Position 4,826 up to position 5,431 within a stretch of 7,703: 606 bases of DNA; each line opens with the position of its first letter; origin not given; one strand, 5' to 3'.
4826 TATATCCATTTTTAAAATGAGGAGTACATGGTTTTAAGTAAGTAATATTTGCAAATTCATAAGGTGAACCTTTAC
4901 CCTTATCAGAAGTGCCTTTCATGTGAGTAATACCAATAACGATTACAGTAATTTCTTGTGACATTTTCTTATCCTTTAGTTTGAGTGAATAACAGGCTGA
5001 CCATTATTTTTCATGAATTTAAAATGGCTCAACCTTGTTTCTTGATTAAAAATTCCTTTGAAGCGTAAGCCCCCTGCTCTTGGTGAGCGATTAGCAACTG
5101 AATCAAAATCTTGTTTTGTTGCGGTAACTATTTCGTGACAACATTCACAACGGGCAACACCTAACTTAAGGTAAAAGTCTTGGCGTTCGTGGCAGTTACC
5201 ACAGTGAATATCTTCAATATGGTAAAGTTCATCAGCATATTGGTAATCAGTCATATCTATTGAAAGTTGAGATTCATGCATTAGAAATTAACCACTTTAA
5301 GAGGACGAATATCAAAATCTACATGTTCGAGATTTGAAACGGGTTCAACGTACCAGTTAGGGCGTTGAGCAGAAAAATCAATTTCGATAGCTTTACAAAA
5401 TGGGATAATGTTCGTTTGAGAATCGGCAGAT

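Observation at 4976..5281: Zinc-ribbon ORF translationally coupled to gII, inserted between gII and gV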

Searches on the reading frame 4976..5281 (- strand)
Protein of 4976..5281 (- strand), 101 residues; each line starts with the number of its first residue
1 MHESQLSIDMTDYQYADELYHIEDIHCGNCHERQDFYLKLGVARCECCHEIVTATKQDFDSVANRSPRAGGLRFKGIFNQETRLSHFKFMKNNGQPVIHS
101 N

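Call 3: search_protein_families(library=pfam, proteins=[window:4976-5281:-], max_evalue=1)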
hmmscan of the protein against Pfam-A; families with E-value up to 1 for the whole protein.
window:4976-5281:- (101 aa): 1 family
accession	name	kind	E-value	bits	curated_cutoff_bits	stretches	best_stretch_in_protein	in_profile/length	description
PF14522.11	Cytochrome_C7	-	0.12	12.7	24.8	1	18-50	43-67/67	Cytochrome c7 and related cytochrome c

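Call 4: search_protein_families(library=phrogs, proteins=[window:4976-5281:-], max_evalue=1)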
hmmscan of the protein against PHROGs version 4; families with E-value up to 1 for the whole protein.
window:4976-5281:- (101 aa): 2 families
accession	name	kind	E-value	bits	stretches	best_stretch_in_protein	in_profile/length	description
phrog_2834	-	unknown function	0.11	13.3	0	43-61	16-34/78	-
phrog_35266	-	unknown function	0.32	12.3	1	24-60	30-66/181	-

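Call 6: find_homologous_proteins(query=window:4976-5281:-, max_evalue=0.01)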
Query window:4976-5281:- (101 aa): 5 proteins with E <= 0.01 among 6 candidates.
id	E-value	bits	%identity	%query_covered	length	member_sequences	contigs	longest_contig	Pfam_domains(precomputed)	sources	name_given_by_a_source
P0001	4.4e-65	234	100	100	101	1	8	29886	-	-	-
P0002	3.1e-48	180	79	98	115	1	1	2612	-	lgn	-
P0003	9.8e-46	172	77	98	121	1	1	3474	-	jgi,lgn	-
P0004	7.4e-45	169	70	100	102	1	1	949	-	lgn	-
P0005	8.4e-42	160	71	96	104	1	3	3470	-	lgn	-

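Call 7: search_dna_similar(query=window:4979-5281:-, collection=phages, mode=protein, max_evalue=10)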
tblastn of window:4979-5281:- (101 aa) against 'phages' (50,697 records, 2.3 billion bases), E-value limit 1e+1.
Records with a match: 4; places in all: 4; records where one place covers at least 80% of the query: 0.
Best place of each record, by identity: <60% 4.
By first word of the organism name: Bacillus 4.
By host as written in the record: Bacillus anthracis Sterne 4.
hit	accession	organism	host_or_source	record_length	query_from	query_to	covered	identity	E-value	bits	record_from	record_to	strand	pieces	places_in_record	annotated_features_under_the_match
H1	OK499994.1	Bacillus phage vB_BanS_Skywalker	Bacillus anthracis Sterne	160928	8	85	77%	26.9%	7e+0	31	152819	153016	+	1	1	hypothetical protein | serine/threonine protein kinase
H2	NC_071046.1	Bacillus phage vB_BanS_Skywalker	Bacillus anthracis Sterne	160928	8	85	77%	26.9%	7e+0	31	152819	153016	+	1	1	hypothetical protein | kinase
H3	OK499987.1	Bacillus phage vB_BanS_MrDarsey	Bacillus anthracis Sterne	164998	8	85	77%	26.9%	7e+0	31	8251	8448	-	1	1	hypothetical protein | serine/threonine protein kinase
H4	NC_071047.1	Bacillus phage vB_BanS_MrDarsey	Bacillus anthracis Sterne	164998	8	85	77%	26.9%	7e+0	31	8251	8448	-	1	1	hypothetical protein | kinase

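Call 9: find_encoding_contigs(protein=P0001, flank=10000, max_places=8)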
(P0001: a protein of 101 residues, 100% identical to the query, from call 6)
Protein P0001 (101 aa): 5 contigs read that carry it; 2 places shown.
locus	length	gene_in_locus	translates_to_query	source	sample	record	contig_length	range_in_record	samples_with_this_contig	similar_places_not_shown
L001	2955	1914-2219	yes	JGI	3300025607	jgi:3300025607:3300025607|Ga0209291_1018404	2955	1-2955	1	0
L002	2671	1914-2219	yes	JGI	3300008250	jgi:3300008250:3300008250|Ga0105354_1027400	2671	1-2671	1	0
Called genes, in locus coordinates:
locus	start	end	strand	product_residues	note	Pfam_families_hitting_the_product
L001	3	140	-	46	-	?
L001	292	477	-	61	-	-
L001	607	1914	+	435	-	PF05144:Phage_CRI, PF05155:G2P_X_C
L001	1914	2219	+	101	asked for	-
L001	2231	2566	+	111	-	PF07459:CTX_RstB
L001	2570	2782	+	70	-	-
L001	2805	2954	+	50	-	?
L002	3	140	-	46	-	?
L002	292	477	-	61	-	-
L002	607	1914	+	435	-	PF05144:Phage_CRI, PF05155:G2P_X_C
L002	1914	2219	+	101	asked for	-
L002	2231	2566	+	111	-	PF07459:CTX_RstB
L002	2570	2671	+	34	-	?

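Call 12: find_encoding_contigs(protein=P0003, flank=10000)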
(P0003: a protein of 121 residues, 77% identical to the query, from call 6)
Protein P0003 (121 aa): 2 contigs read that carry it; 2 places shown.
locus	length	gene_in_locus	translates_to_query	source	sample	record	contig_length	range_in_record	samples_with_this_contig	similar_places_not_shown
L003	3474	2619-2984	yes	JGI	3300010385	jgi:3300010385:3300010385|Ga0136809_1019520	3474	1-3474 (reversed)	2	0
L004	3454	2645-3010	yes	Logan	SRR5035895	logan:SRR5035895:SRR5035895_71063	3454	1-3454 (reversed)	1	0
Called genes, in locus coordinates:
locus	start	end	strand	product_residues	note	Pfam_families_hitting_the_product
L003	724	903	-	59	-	-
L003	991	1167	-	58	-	-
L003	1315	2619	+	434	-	PF05144:Phage_CRI, PF05155:G2P_X_C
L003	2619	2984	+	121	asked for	-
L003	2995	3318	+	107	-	PF07459:CTX_RstB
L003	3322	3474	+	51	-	?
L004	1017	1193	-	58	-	-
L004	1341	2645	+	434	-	PF05144:Phage_CRI, PF05155:G2P_X_C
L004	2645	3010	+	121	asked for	-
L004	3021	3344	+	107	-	PF07459:CTX_RstB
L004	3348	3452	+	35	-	?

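Call 13: find_encoding_contigs(protein=P0005, flank=10000)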
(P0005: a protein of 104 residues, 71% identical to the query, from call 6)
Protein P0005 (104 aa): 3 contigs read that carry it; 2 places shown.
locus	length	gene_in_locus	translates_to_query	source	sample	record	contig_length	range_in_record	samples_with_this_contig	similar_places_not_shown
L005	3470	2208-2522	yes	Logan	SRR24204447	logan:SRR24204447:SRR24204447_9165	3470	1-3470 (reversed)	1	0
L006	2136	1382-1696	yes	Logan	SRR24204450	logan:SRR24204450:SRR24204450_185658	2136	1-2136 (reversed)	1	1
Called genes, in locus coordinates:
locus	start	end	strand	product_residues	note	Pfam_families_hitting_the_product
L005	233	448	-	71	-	-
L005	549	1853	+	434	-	PF05144:Phage_CRI, PF05155:G2P_X_C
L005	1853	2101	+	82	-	-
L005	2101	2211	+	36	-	-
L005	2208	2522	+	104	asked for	-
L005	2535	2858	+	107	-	PF07459:CTX_RstB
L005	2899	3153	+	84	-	-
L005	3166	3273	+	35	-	-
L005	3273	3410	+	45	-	-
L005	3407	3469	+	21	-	?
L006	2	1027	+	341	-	?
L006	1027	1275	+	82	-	-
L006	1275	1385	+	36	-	-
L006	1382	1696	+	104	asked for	-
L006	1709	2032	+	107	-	PF07459:CTX_RstB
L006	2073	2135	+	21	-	?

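Call 14: find_encoding_contigs(protein=P0002, flank=10000)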
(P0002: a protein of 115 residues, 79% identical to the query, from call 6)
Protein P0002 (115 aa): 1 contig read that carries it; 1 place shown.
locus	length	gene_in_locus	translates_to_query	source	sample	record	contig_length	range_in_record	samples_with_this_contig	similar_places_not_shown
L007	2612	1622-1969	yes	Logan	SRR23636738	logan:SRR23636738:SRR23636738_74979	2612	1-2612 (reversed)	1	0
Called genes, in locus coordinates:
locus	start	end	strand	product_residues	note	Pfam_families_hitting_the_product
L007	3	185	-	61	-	?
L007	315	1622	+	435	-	PF05144:Phage_CRI, PF05155:G2P_X_C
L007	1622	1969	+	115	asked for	-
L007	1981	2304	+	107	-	PF07459:CTX_RstB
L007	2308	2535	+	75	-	-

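Call 15: find_related_loci(query=A1, collection=viral_contigs, flank=10000)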
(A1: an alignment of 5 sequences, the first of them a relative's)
Query A1 (101 aa) in viral_contigs; peptide patterns used: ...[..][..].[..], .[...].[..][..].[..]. (x = any residue, [..] = any of these).
122 stretches matched a pattern, but none encodes a relative of the query by tblastn (E <= 1e-3).

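Call 16: find_related_loci(query=A1, collection=genome_contigs, flank=10000)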
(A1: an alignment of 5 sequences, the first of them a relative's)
Query A1 (101 aa) in genome_contigs; peptide patterns used: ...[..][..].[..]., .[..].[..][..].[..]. (x = any residue, [..] = any of these).
70 stretches matched a pattern, but none encodes a relative of the query by tblastn (E <= 1e-3).

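Call 17: predict_structure(alignment_id=A1)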
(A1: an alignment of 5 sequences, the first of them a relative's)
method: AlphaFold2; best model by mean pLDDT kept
length: 101 residues; sequences in the alignment: 5
mean_pLDDT: 49.4   pTM: 0.34
mean pLDDT of the five models: 49.4, 45.3, 43.0, 40.3, 36.3
residues with pLDDT >= 90: 0; 70-90: 3; 50-70: 54; < 50: 44
segments of 3 or more residues with pLDDT < 50: 1-19, 64-80, 98-101
pLDDT, mean of each block of 10 residues (from residue 1): 34 42 64 60 60 58 41 38 52 49 28
secondary structure, 60 per line:
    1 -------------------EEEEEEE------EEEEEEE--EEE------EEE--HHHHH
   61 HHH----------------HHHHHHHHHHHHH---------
elements in order: E20-26 E33-39 E42-44 E51-53 H56-63 H80-92

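Call 18: search_protein_representatives(alignment_id=A1)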
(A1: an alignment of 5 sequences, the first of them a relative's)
Query: 5 sequences, 104 profile positions. Proteins with E-value up to 0.001 (for the whole library): 13; up to 1e-10: 5; up to 1e-30: 1. The best 13 are listed.
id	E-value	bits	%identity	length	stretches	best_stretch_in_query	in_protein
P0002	2.1e-58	211.1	-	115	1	2-104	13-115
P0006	3.6e-18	81.8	-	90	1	20-82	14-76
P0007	6.3e-17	77.8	-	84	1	11-80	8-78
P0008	6.0e-13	65.0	-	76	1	11-78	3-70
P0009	1.5e-12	63.8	-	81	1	10-78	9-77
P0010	8.4e-09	51.7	-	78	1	16-78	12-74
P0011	1.1e-08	51.3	-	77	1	9-78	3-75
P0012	8.6e-08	48.5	-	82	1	9-78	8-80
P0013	5.0e-07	46.0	-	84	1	2-78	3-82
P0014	9.8e-07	45.1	-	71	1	18-79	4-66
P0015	6.8e-06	42.4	-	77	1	20-78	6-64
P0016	1.1e-04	38.5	-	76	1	19-78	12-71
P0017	7.1e-04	35.9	-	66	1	20-79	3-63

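Call 20: find_homologous_proteins(query=A2, max_evalue=0.01)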
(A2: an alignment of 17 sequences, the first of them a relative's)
Query A2 (17 sequences) (101 aa, profile of the alignment): 14 proteins with E <= 0.01 among 201 candidates.
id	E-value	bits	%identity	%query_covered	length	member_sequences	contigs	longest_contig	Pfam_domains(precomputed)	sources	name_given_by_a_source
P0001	8.3e-31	124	100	100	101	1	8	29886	-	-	-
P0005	9.9e-31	123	71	96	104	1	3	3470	-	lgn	-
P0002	2.1e-30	122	79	98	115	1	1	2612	-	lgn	-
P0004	3.4e-30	122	70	100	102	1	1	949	-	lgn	-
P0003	1.6e-28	116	77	98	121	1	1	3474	-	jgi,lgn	-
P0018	1.3e-27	113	71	100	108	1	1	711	-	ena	-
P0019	1.2e-25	107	52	61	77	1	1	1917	-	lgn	-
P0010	2.4e-24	103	42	70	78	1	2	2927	-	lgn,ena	-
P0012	1.7e-23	100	35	67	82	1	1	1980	-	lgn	-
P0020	2.6e-21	93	32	74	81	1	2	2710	-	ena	-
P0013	3.4e-21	93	34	67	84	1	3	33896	-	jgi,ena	-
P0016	7.5e-21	92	33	63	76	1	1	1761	-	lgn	-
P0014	1.6e-20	91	37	60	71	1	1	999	-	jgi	jgi:hypothetical protein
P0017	1.0e-18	85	33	59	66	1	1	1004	-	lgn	-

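Call 21: find_encoding_contigs(protein=P0013, flank=10000)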
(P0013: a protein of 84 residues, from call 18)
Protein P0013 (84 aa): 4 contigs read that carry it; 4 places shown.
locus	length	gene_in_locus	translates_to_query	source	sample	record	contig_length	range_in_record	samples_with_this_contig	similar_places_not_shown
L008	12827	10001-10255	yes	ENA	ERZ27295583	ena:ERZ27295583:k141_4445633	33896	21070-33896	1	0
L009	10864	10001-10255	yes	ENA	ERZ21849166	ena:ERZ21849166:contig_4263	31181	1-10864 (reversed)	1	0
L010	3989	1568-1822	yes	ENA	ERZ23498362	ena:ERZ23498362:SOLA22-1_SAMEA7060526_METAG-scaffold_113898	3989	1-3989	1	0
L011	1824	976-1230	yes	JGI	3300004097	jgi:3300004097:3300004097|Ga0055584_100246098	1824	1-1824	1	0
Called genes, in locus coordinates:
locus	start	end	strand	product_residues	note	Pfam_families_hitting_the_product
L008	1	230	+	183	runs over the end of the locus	PF04471:Mrr_cat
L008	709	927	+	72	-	PF03333:PapB (weak)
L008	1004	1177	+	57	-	-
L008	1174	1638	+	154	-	-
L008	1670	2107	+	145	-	-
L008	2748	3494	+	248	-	-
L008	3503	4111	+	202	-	-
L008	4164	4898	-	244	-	PF00436:SSB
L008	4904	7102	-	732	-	PF01751:Toprim, PF01131:Topoisom_bac, PF01396:Zn_ribbon_Top1 (weak)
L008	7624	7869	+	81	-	-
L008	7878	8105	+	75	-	-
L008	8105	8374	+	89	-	-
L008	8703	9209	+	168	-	-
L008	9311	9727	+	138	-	PF20987:I-TevI_DNA-bd (weak)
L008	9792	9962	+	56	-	-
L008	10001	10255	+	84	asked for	-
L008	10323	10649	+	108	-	-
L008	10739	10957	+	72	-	-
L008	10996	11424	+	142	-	-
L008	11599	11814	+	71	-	-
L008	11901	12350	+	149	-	-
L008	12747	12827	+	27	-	?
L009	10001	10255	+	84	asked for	-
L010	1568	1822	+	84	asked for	-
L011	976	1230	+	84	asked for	-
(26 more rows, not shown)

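Call 22: find_encoding_contigs(protein=P0010, flank=10000)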
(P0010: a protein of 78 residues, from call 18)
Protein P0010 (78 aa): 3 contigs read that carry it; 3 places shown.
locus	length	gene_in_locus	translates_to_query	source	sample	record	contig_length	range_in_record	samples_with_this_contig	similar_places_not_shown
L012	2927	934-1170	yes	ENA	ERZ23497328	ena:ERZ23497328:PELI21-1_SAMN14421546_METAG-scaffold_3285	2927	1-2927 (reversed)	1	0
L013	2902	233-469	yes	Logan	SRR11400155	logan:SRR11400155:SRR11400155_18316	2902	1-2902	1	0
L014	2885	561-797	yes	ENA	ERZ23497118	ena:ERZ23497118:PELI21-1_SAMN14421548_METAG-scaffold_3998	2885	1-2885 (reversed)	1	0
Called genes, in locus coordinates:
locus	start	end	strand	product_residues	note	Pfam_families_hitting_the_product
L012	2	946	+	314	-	?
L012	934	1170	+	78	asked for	-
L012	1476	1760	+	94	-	-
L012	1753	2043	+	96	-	-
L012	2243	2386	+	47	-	-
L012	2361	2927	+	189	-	?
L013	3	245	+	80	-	?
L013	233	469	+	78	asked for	-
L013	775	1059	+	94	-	-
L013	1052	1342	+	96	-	-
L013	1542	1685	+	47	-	-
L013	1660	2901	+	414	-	?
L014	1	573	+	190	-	?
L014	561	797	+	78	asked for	-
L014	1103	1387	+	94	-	-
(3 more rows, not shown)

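Call 23: find_encoding_contigs(protein=P0020, flank=10000)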
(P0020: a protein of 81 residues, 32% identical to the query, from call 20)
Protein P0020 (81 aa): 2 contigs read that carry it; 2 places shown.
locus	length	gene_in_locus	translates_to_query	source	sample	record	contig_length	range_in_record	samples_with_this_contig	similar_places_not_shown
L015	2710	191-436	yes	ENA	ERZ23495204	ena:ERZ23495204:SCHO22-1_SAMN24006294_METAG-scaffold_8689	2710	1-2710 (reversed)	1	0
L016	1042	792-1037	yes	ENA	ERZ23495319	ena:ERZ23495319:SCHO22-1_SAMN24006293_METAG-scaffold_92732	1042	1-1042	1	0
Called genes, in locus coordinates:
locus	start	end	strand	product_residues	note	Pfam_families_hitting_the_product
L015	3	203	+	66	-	?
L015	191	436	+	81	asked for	-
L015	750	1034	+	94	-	-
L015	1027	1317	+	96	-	-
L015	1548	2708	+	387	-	?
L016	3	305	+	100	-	?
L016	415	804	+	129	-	-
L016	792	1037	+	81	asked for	-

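Call 24: find_encoding_contigs(protein=P0012, flank=10000)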
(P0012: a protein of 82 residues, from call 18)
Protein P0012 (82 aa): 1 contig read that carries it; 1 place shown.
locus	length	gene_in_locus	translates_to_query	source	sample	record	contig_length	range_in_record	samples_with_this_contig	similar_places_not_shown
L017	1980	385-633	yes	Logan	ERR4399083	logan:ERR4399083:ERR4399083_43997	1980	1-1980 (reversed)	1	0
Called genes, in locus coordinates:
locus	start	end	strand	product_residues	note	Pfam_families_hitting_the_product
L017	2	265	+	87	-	?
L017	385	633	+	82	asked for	-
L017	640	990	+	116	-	PF07459:CTX_RstB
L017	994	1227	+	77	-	-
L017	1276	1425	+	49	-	-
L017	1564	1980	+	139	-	?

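Call 25: search_protein_families(library=pfam, proteins=[L012:2-946:+, L012:1476-1760:+, L012:1753-2043:+, L013:1660-2901:+, L008:10323-10649:+, L008:9792-9962:+, L008:9311-9727:+, L017:2-265:+, L008:10739-10957:+, L008:10996-11424:+], max_evalue=0.1)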
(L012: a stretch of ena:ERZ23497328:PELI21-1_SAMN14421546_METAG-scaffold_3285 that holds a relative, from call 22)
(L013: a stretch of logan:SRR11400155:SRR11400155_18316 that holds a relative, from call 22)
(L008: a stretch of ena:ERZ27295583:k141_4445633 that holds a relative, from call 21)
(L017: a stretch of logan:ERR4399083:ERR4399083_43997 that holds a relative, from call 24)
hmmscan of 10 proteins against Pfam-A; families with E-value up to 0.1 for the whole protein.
L012:2-946:+ (314 aa): 1 family
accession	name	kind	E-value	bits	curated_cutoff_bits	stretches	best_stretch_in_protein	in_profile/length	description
PF01446.23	Rep_1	-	0.044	13.7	33.2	0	15-43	88-118/253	Replication protein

L012:1476-1760:+ (94 aa): 1 family
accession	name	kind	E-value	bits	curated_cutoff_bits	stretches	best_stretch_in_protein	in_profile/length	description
PF01402.27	RHH_1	-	0.081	13.4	20.5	0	21-52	2-33/39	Ribbon-helix-helix protein, copG family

L012:1753-2043:+ (96 aa): 0 families

L013:1660-2901:+ (414 aa): 2 families
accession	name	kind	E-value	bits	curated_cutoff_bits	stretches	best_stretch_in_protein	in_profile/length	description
PF01446.23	Rep_1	-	7.3e-15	55.5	33.2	1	95-214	3-118/253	Replication protein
PF23343.2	REP_ORF2-G2P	-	0.0017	19.1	27.8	1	141-252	3-77/99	Replication-associated protein ORF2/G2P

L008:10323-10649:+ (108 aa): 1 family
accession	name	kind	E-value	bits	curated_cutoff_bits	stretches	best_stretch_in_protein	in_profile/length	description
PF01733.24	Nucleoside_tran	-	0.0039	17.1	29.8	1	3-99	69-164/309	Nucleoside transporter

L008:9792-9962:+ (56 aa): 1 family
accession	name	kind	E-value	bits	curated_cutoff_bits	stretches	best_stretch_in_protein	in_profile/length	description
PF01914.23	MarC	-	0.026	14.4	23.9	1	4-52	150-196/203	MarC family integral membrane protein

L008:9311-9727:+ (138 aa): 1 family
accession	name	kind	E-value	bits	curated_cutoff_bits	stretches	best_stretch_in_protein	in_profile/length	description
PF20987.3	I-TevI_DNA-bd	-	1.1e-05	25.6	27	1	6-45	13-49/51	Intron-encoded endonuclease 1, DNA-binding domain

L017:2-265:+ (87 aa): 1 family
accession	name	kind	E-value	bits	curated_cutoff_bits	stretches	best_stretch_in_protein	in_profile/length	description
PF05155.20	G2P_X_C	-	4.3e-14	53.3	25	1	2-70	24-87/88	Replication-associated protein G2P C-terminal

L008:10739-10957:+ (72 aa): 2 families
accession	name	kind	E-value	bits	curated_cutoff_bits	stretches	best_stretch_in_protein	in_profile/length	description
PF19044.6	P-loop_TraG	-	0.035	13.2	25.8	1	18-51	186-220/413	TraG P-loop domain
PF02674.22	Colicin_V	-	0.06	13.8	29.3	1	9-70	26-84/144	Colicin V production protein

L008:10996-11424:+ (142 aa): 0 families

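Call 26: search_protein_families(library=phrogs, proteins=[L012:2-946:+, L012:1476-1760:+, L012:1753-2043:+, L013:1660-2901:+, L008:10323-10649:+, L008:9792-9962:+, L008:9311-9727:+, L017:2-265:+, L008:10739-10957:+, L008:10996-11424:+], max_evalue=0.1)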
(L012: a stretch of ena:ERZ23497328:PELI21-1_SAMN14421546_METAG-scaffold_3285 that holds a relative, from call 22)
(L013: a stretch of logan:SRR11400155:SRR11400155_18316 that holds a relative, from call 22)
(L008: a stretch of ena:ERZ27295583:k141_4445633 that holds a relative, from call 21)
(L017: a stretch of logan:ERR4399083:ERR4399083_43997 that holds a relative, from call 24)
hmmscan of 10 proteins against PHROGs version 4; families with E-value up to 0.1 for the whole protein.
L012:2-946:+ (314 aa): 1 family
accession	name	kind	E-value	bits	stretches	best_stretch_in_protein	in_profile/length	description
phrog_11698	-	unknown function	2.2e-05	24.8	1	11-44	155-187/394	-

L012:1476-1760:+ (94 aa): 1 family
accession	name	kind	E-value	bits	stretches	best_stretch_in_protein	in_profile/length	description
phrog_18157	-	transcription regulation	0.034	16.1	1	14-49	45-80/93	transcriptional repressor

L012:1753-2043:+ (96 aa): 0 families

L013:1660-2901:+ (414 aa): 1 family
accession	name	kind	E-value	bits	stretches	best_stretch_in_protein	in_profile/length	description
phrog_11698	-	unknown function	4.8e-12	46.7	1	56-215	29-187/394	-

L008:10323-10649:+ (108 aa): 0 families

L008:9792-9962:+ (56 aa): 0 families

L008:9311-9727:+ (138 aa): 3 families
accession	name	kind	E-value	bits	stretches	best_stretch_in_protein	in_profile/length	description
phrog_314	-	DNA, RNA and nucleotide metabolism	0.0021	18.1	1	9-94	348-448/574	homing endonuclease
phrog_1065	-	unknown function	0.057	14.3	1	14-39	57-82/192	-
phrog_6749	-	unknown function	0.064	13.8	1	9-46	199-236/238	-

L017:2-265:+ (87 aa): 3 families
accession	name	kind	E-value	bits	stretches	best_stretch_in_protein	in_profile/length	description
phrog_8855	-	DNA, RNA and nucleotide metabolism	2.7e-23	83.9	1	1-79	170-245/255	replication protein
phrog_702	-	DNA, RNA and nucleotide metabolism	4.1e-19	70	1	2-74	303-372/382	replication protein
phrog_20774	-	unknown function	2e-12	48.1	1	3-76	116-185/285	-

L008:10739-10957:+ (72 aa): 0 families

L008:10996-11424:+ (142 aa): 0 families
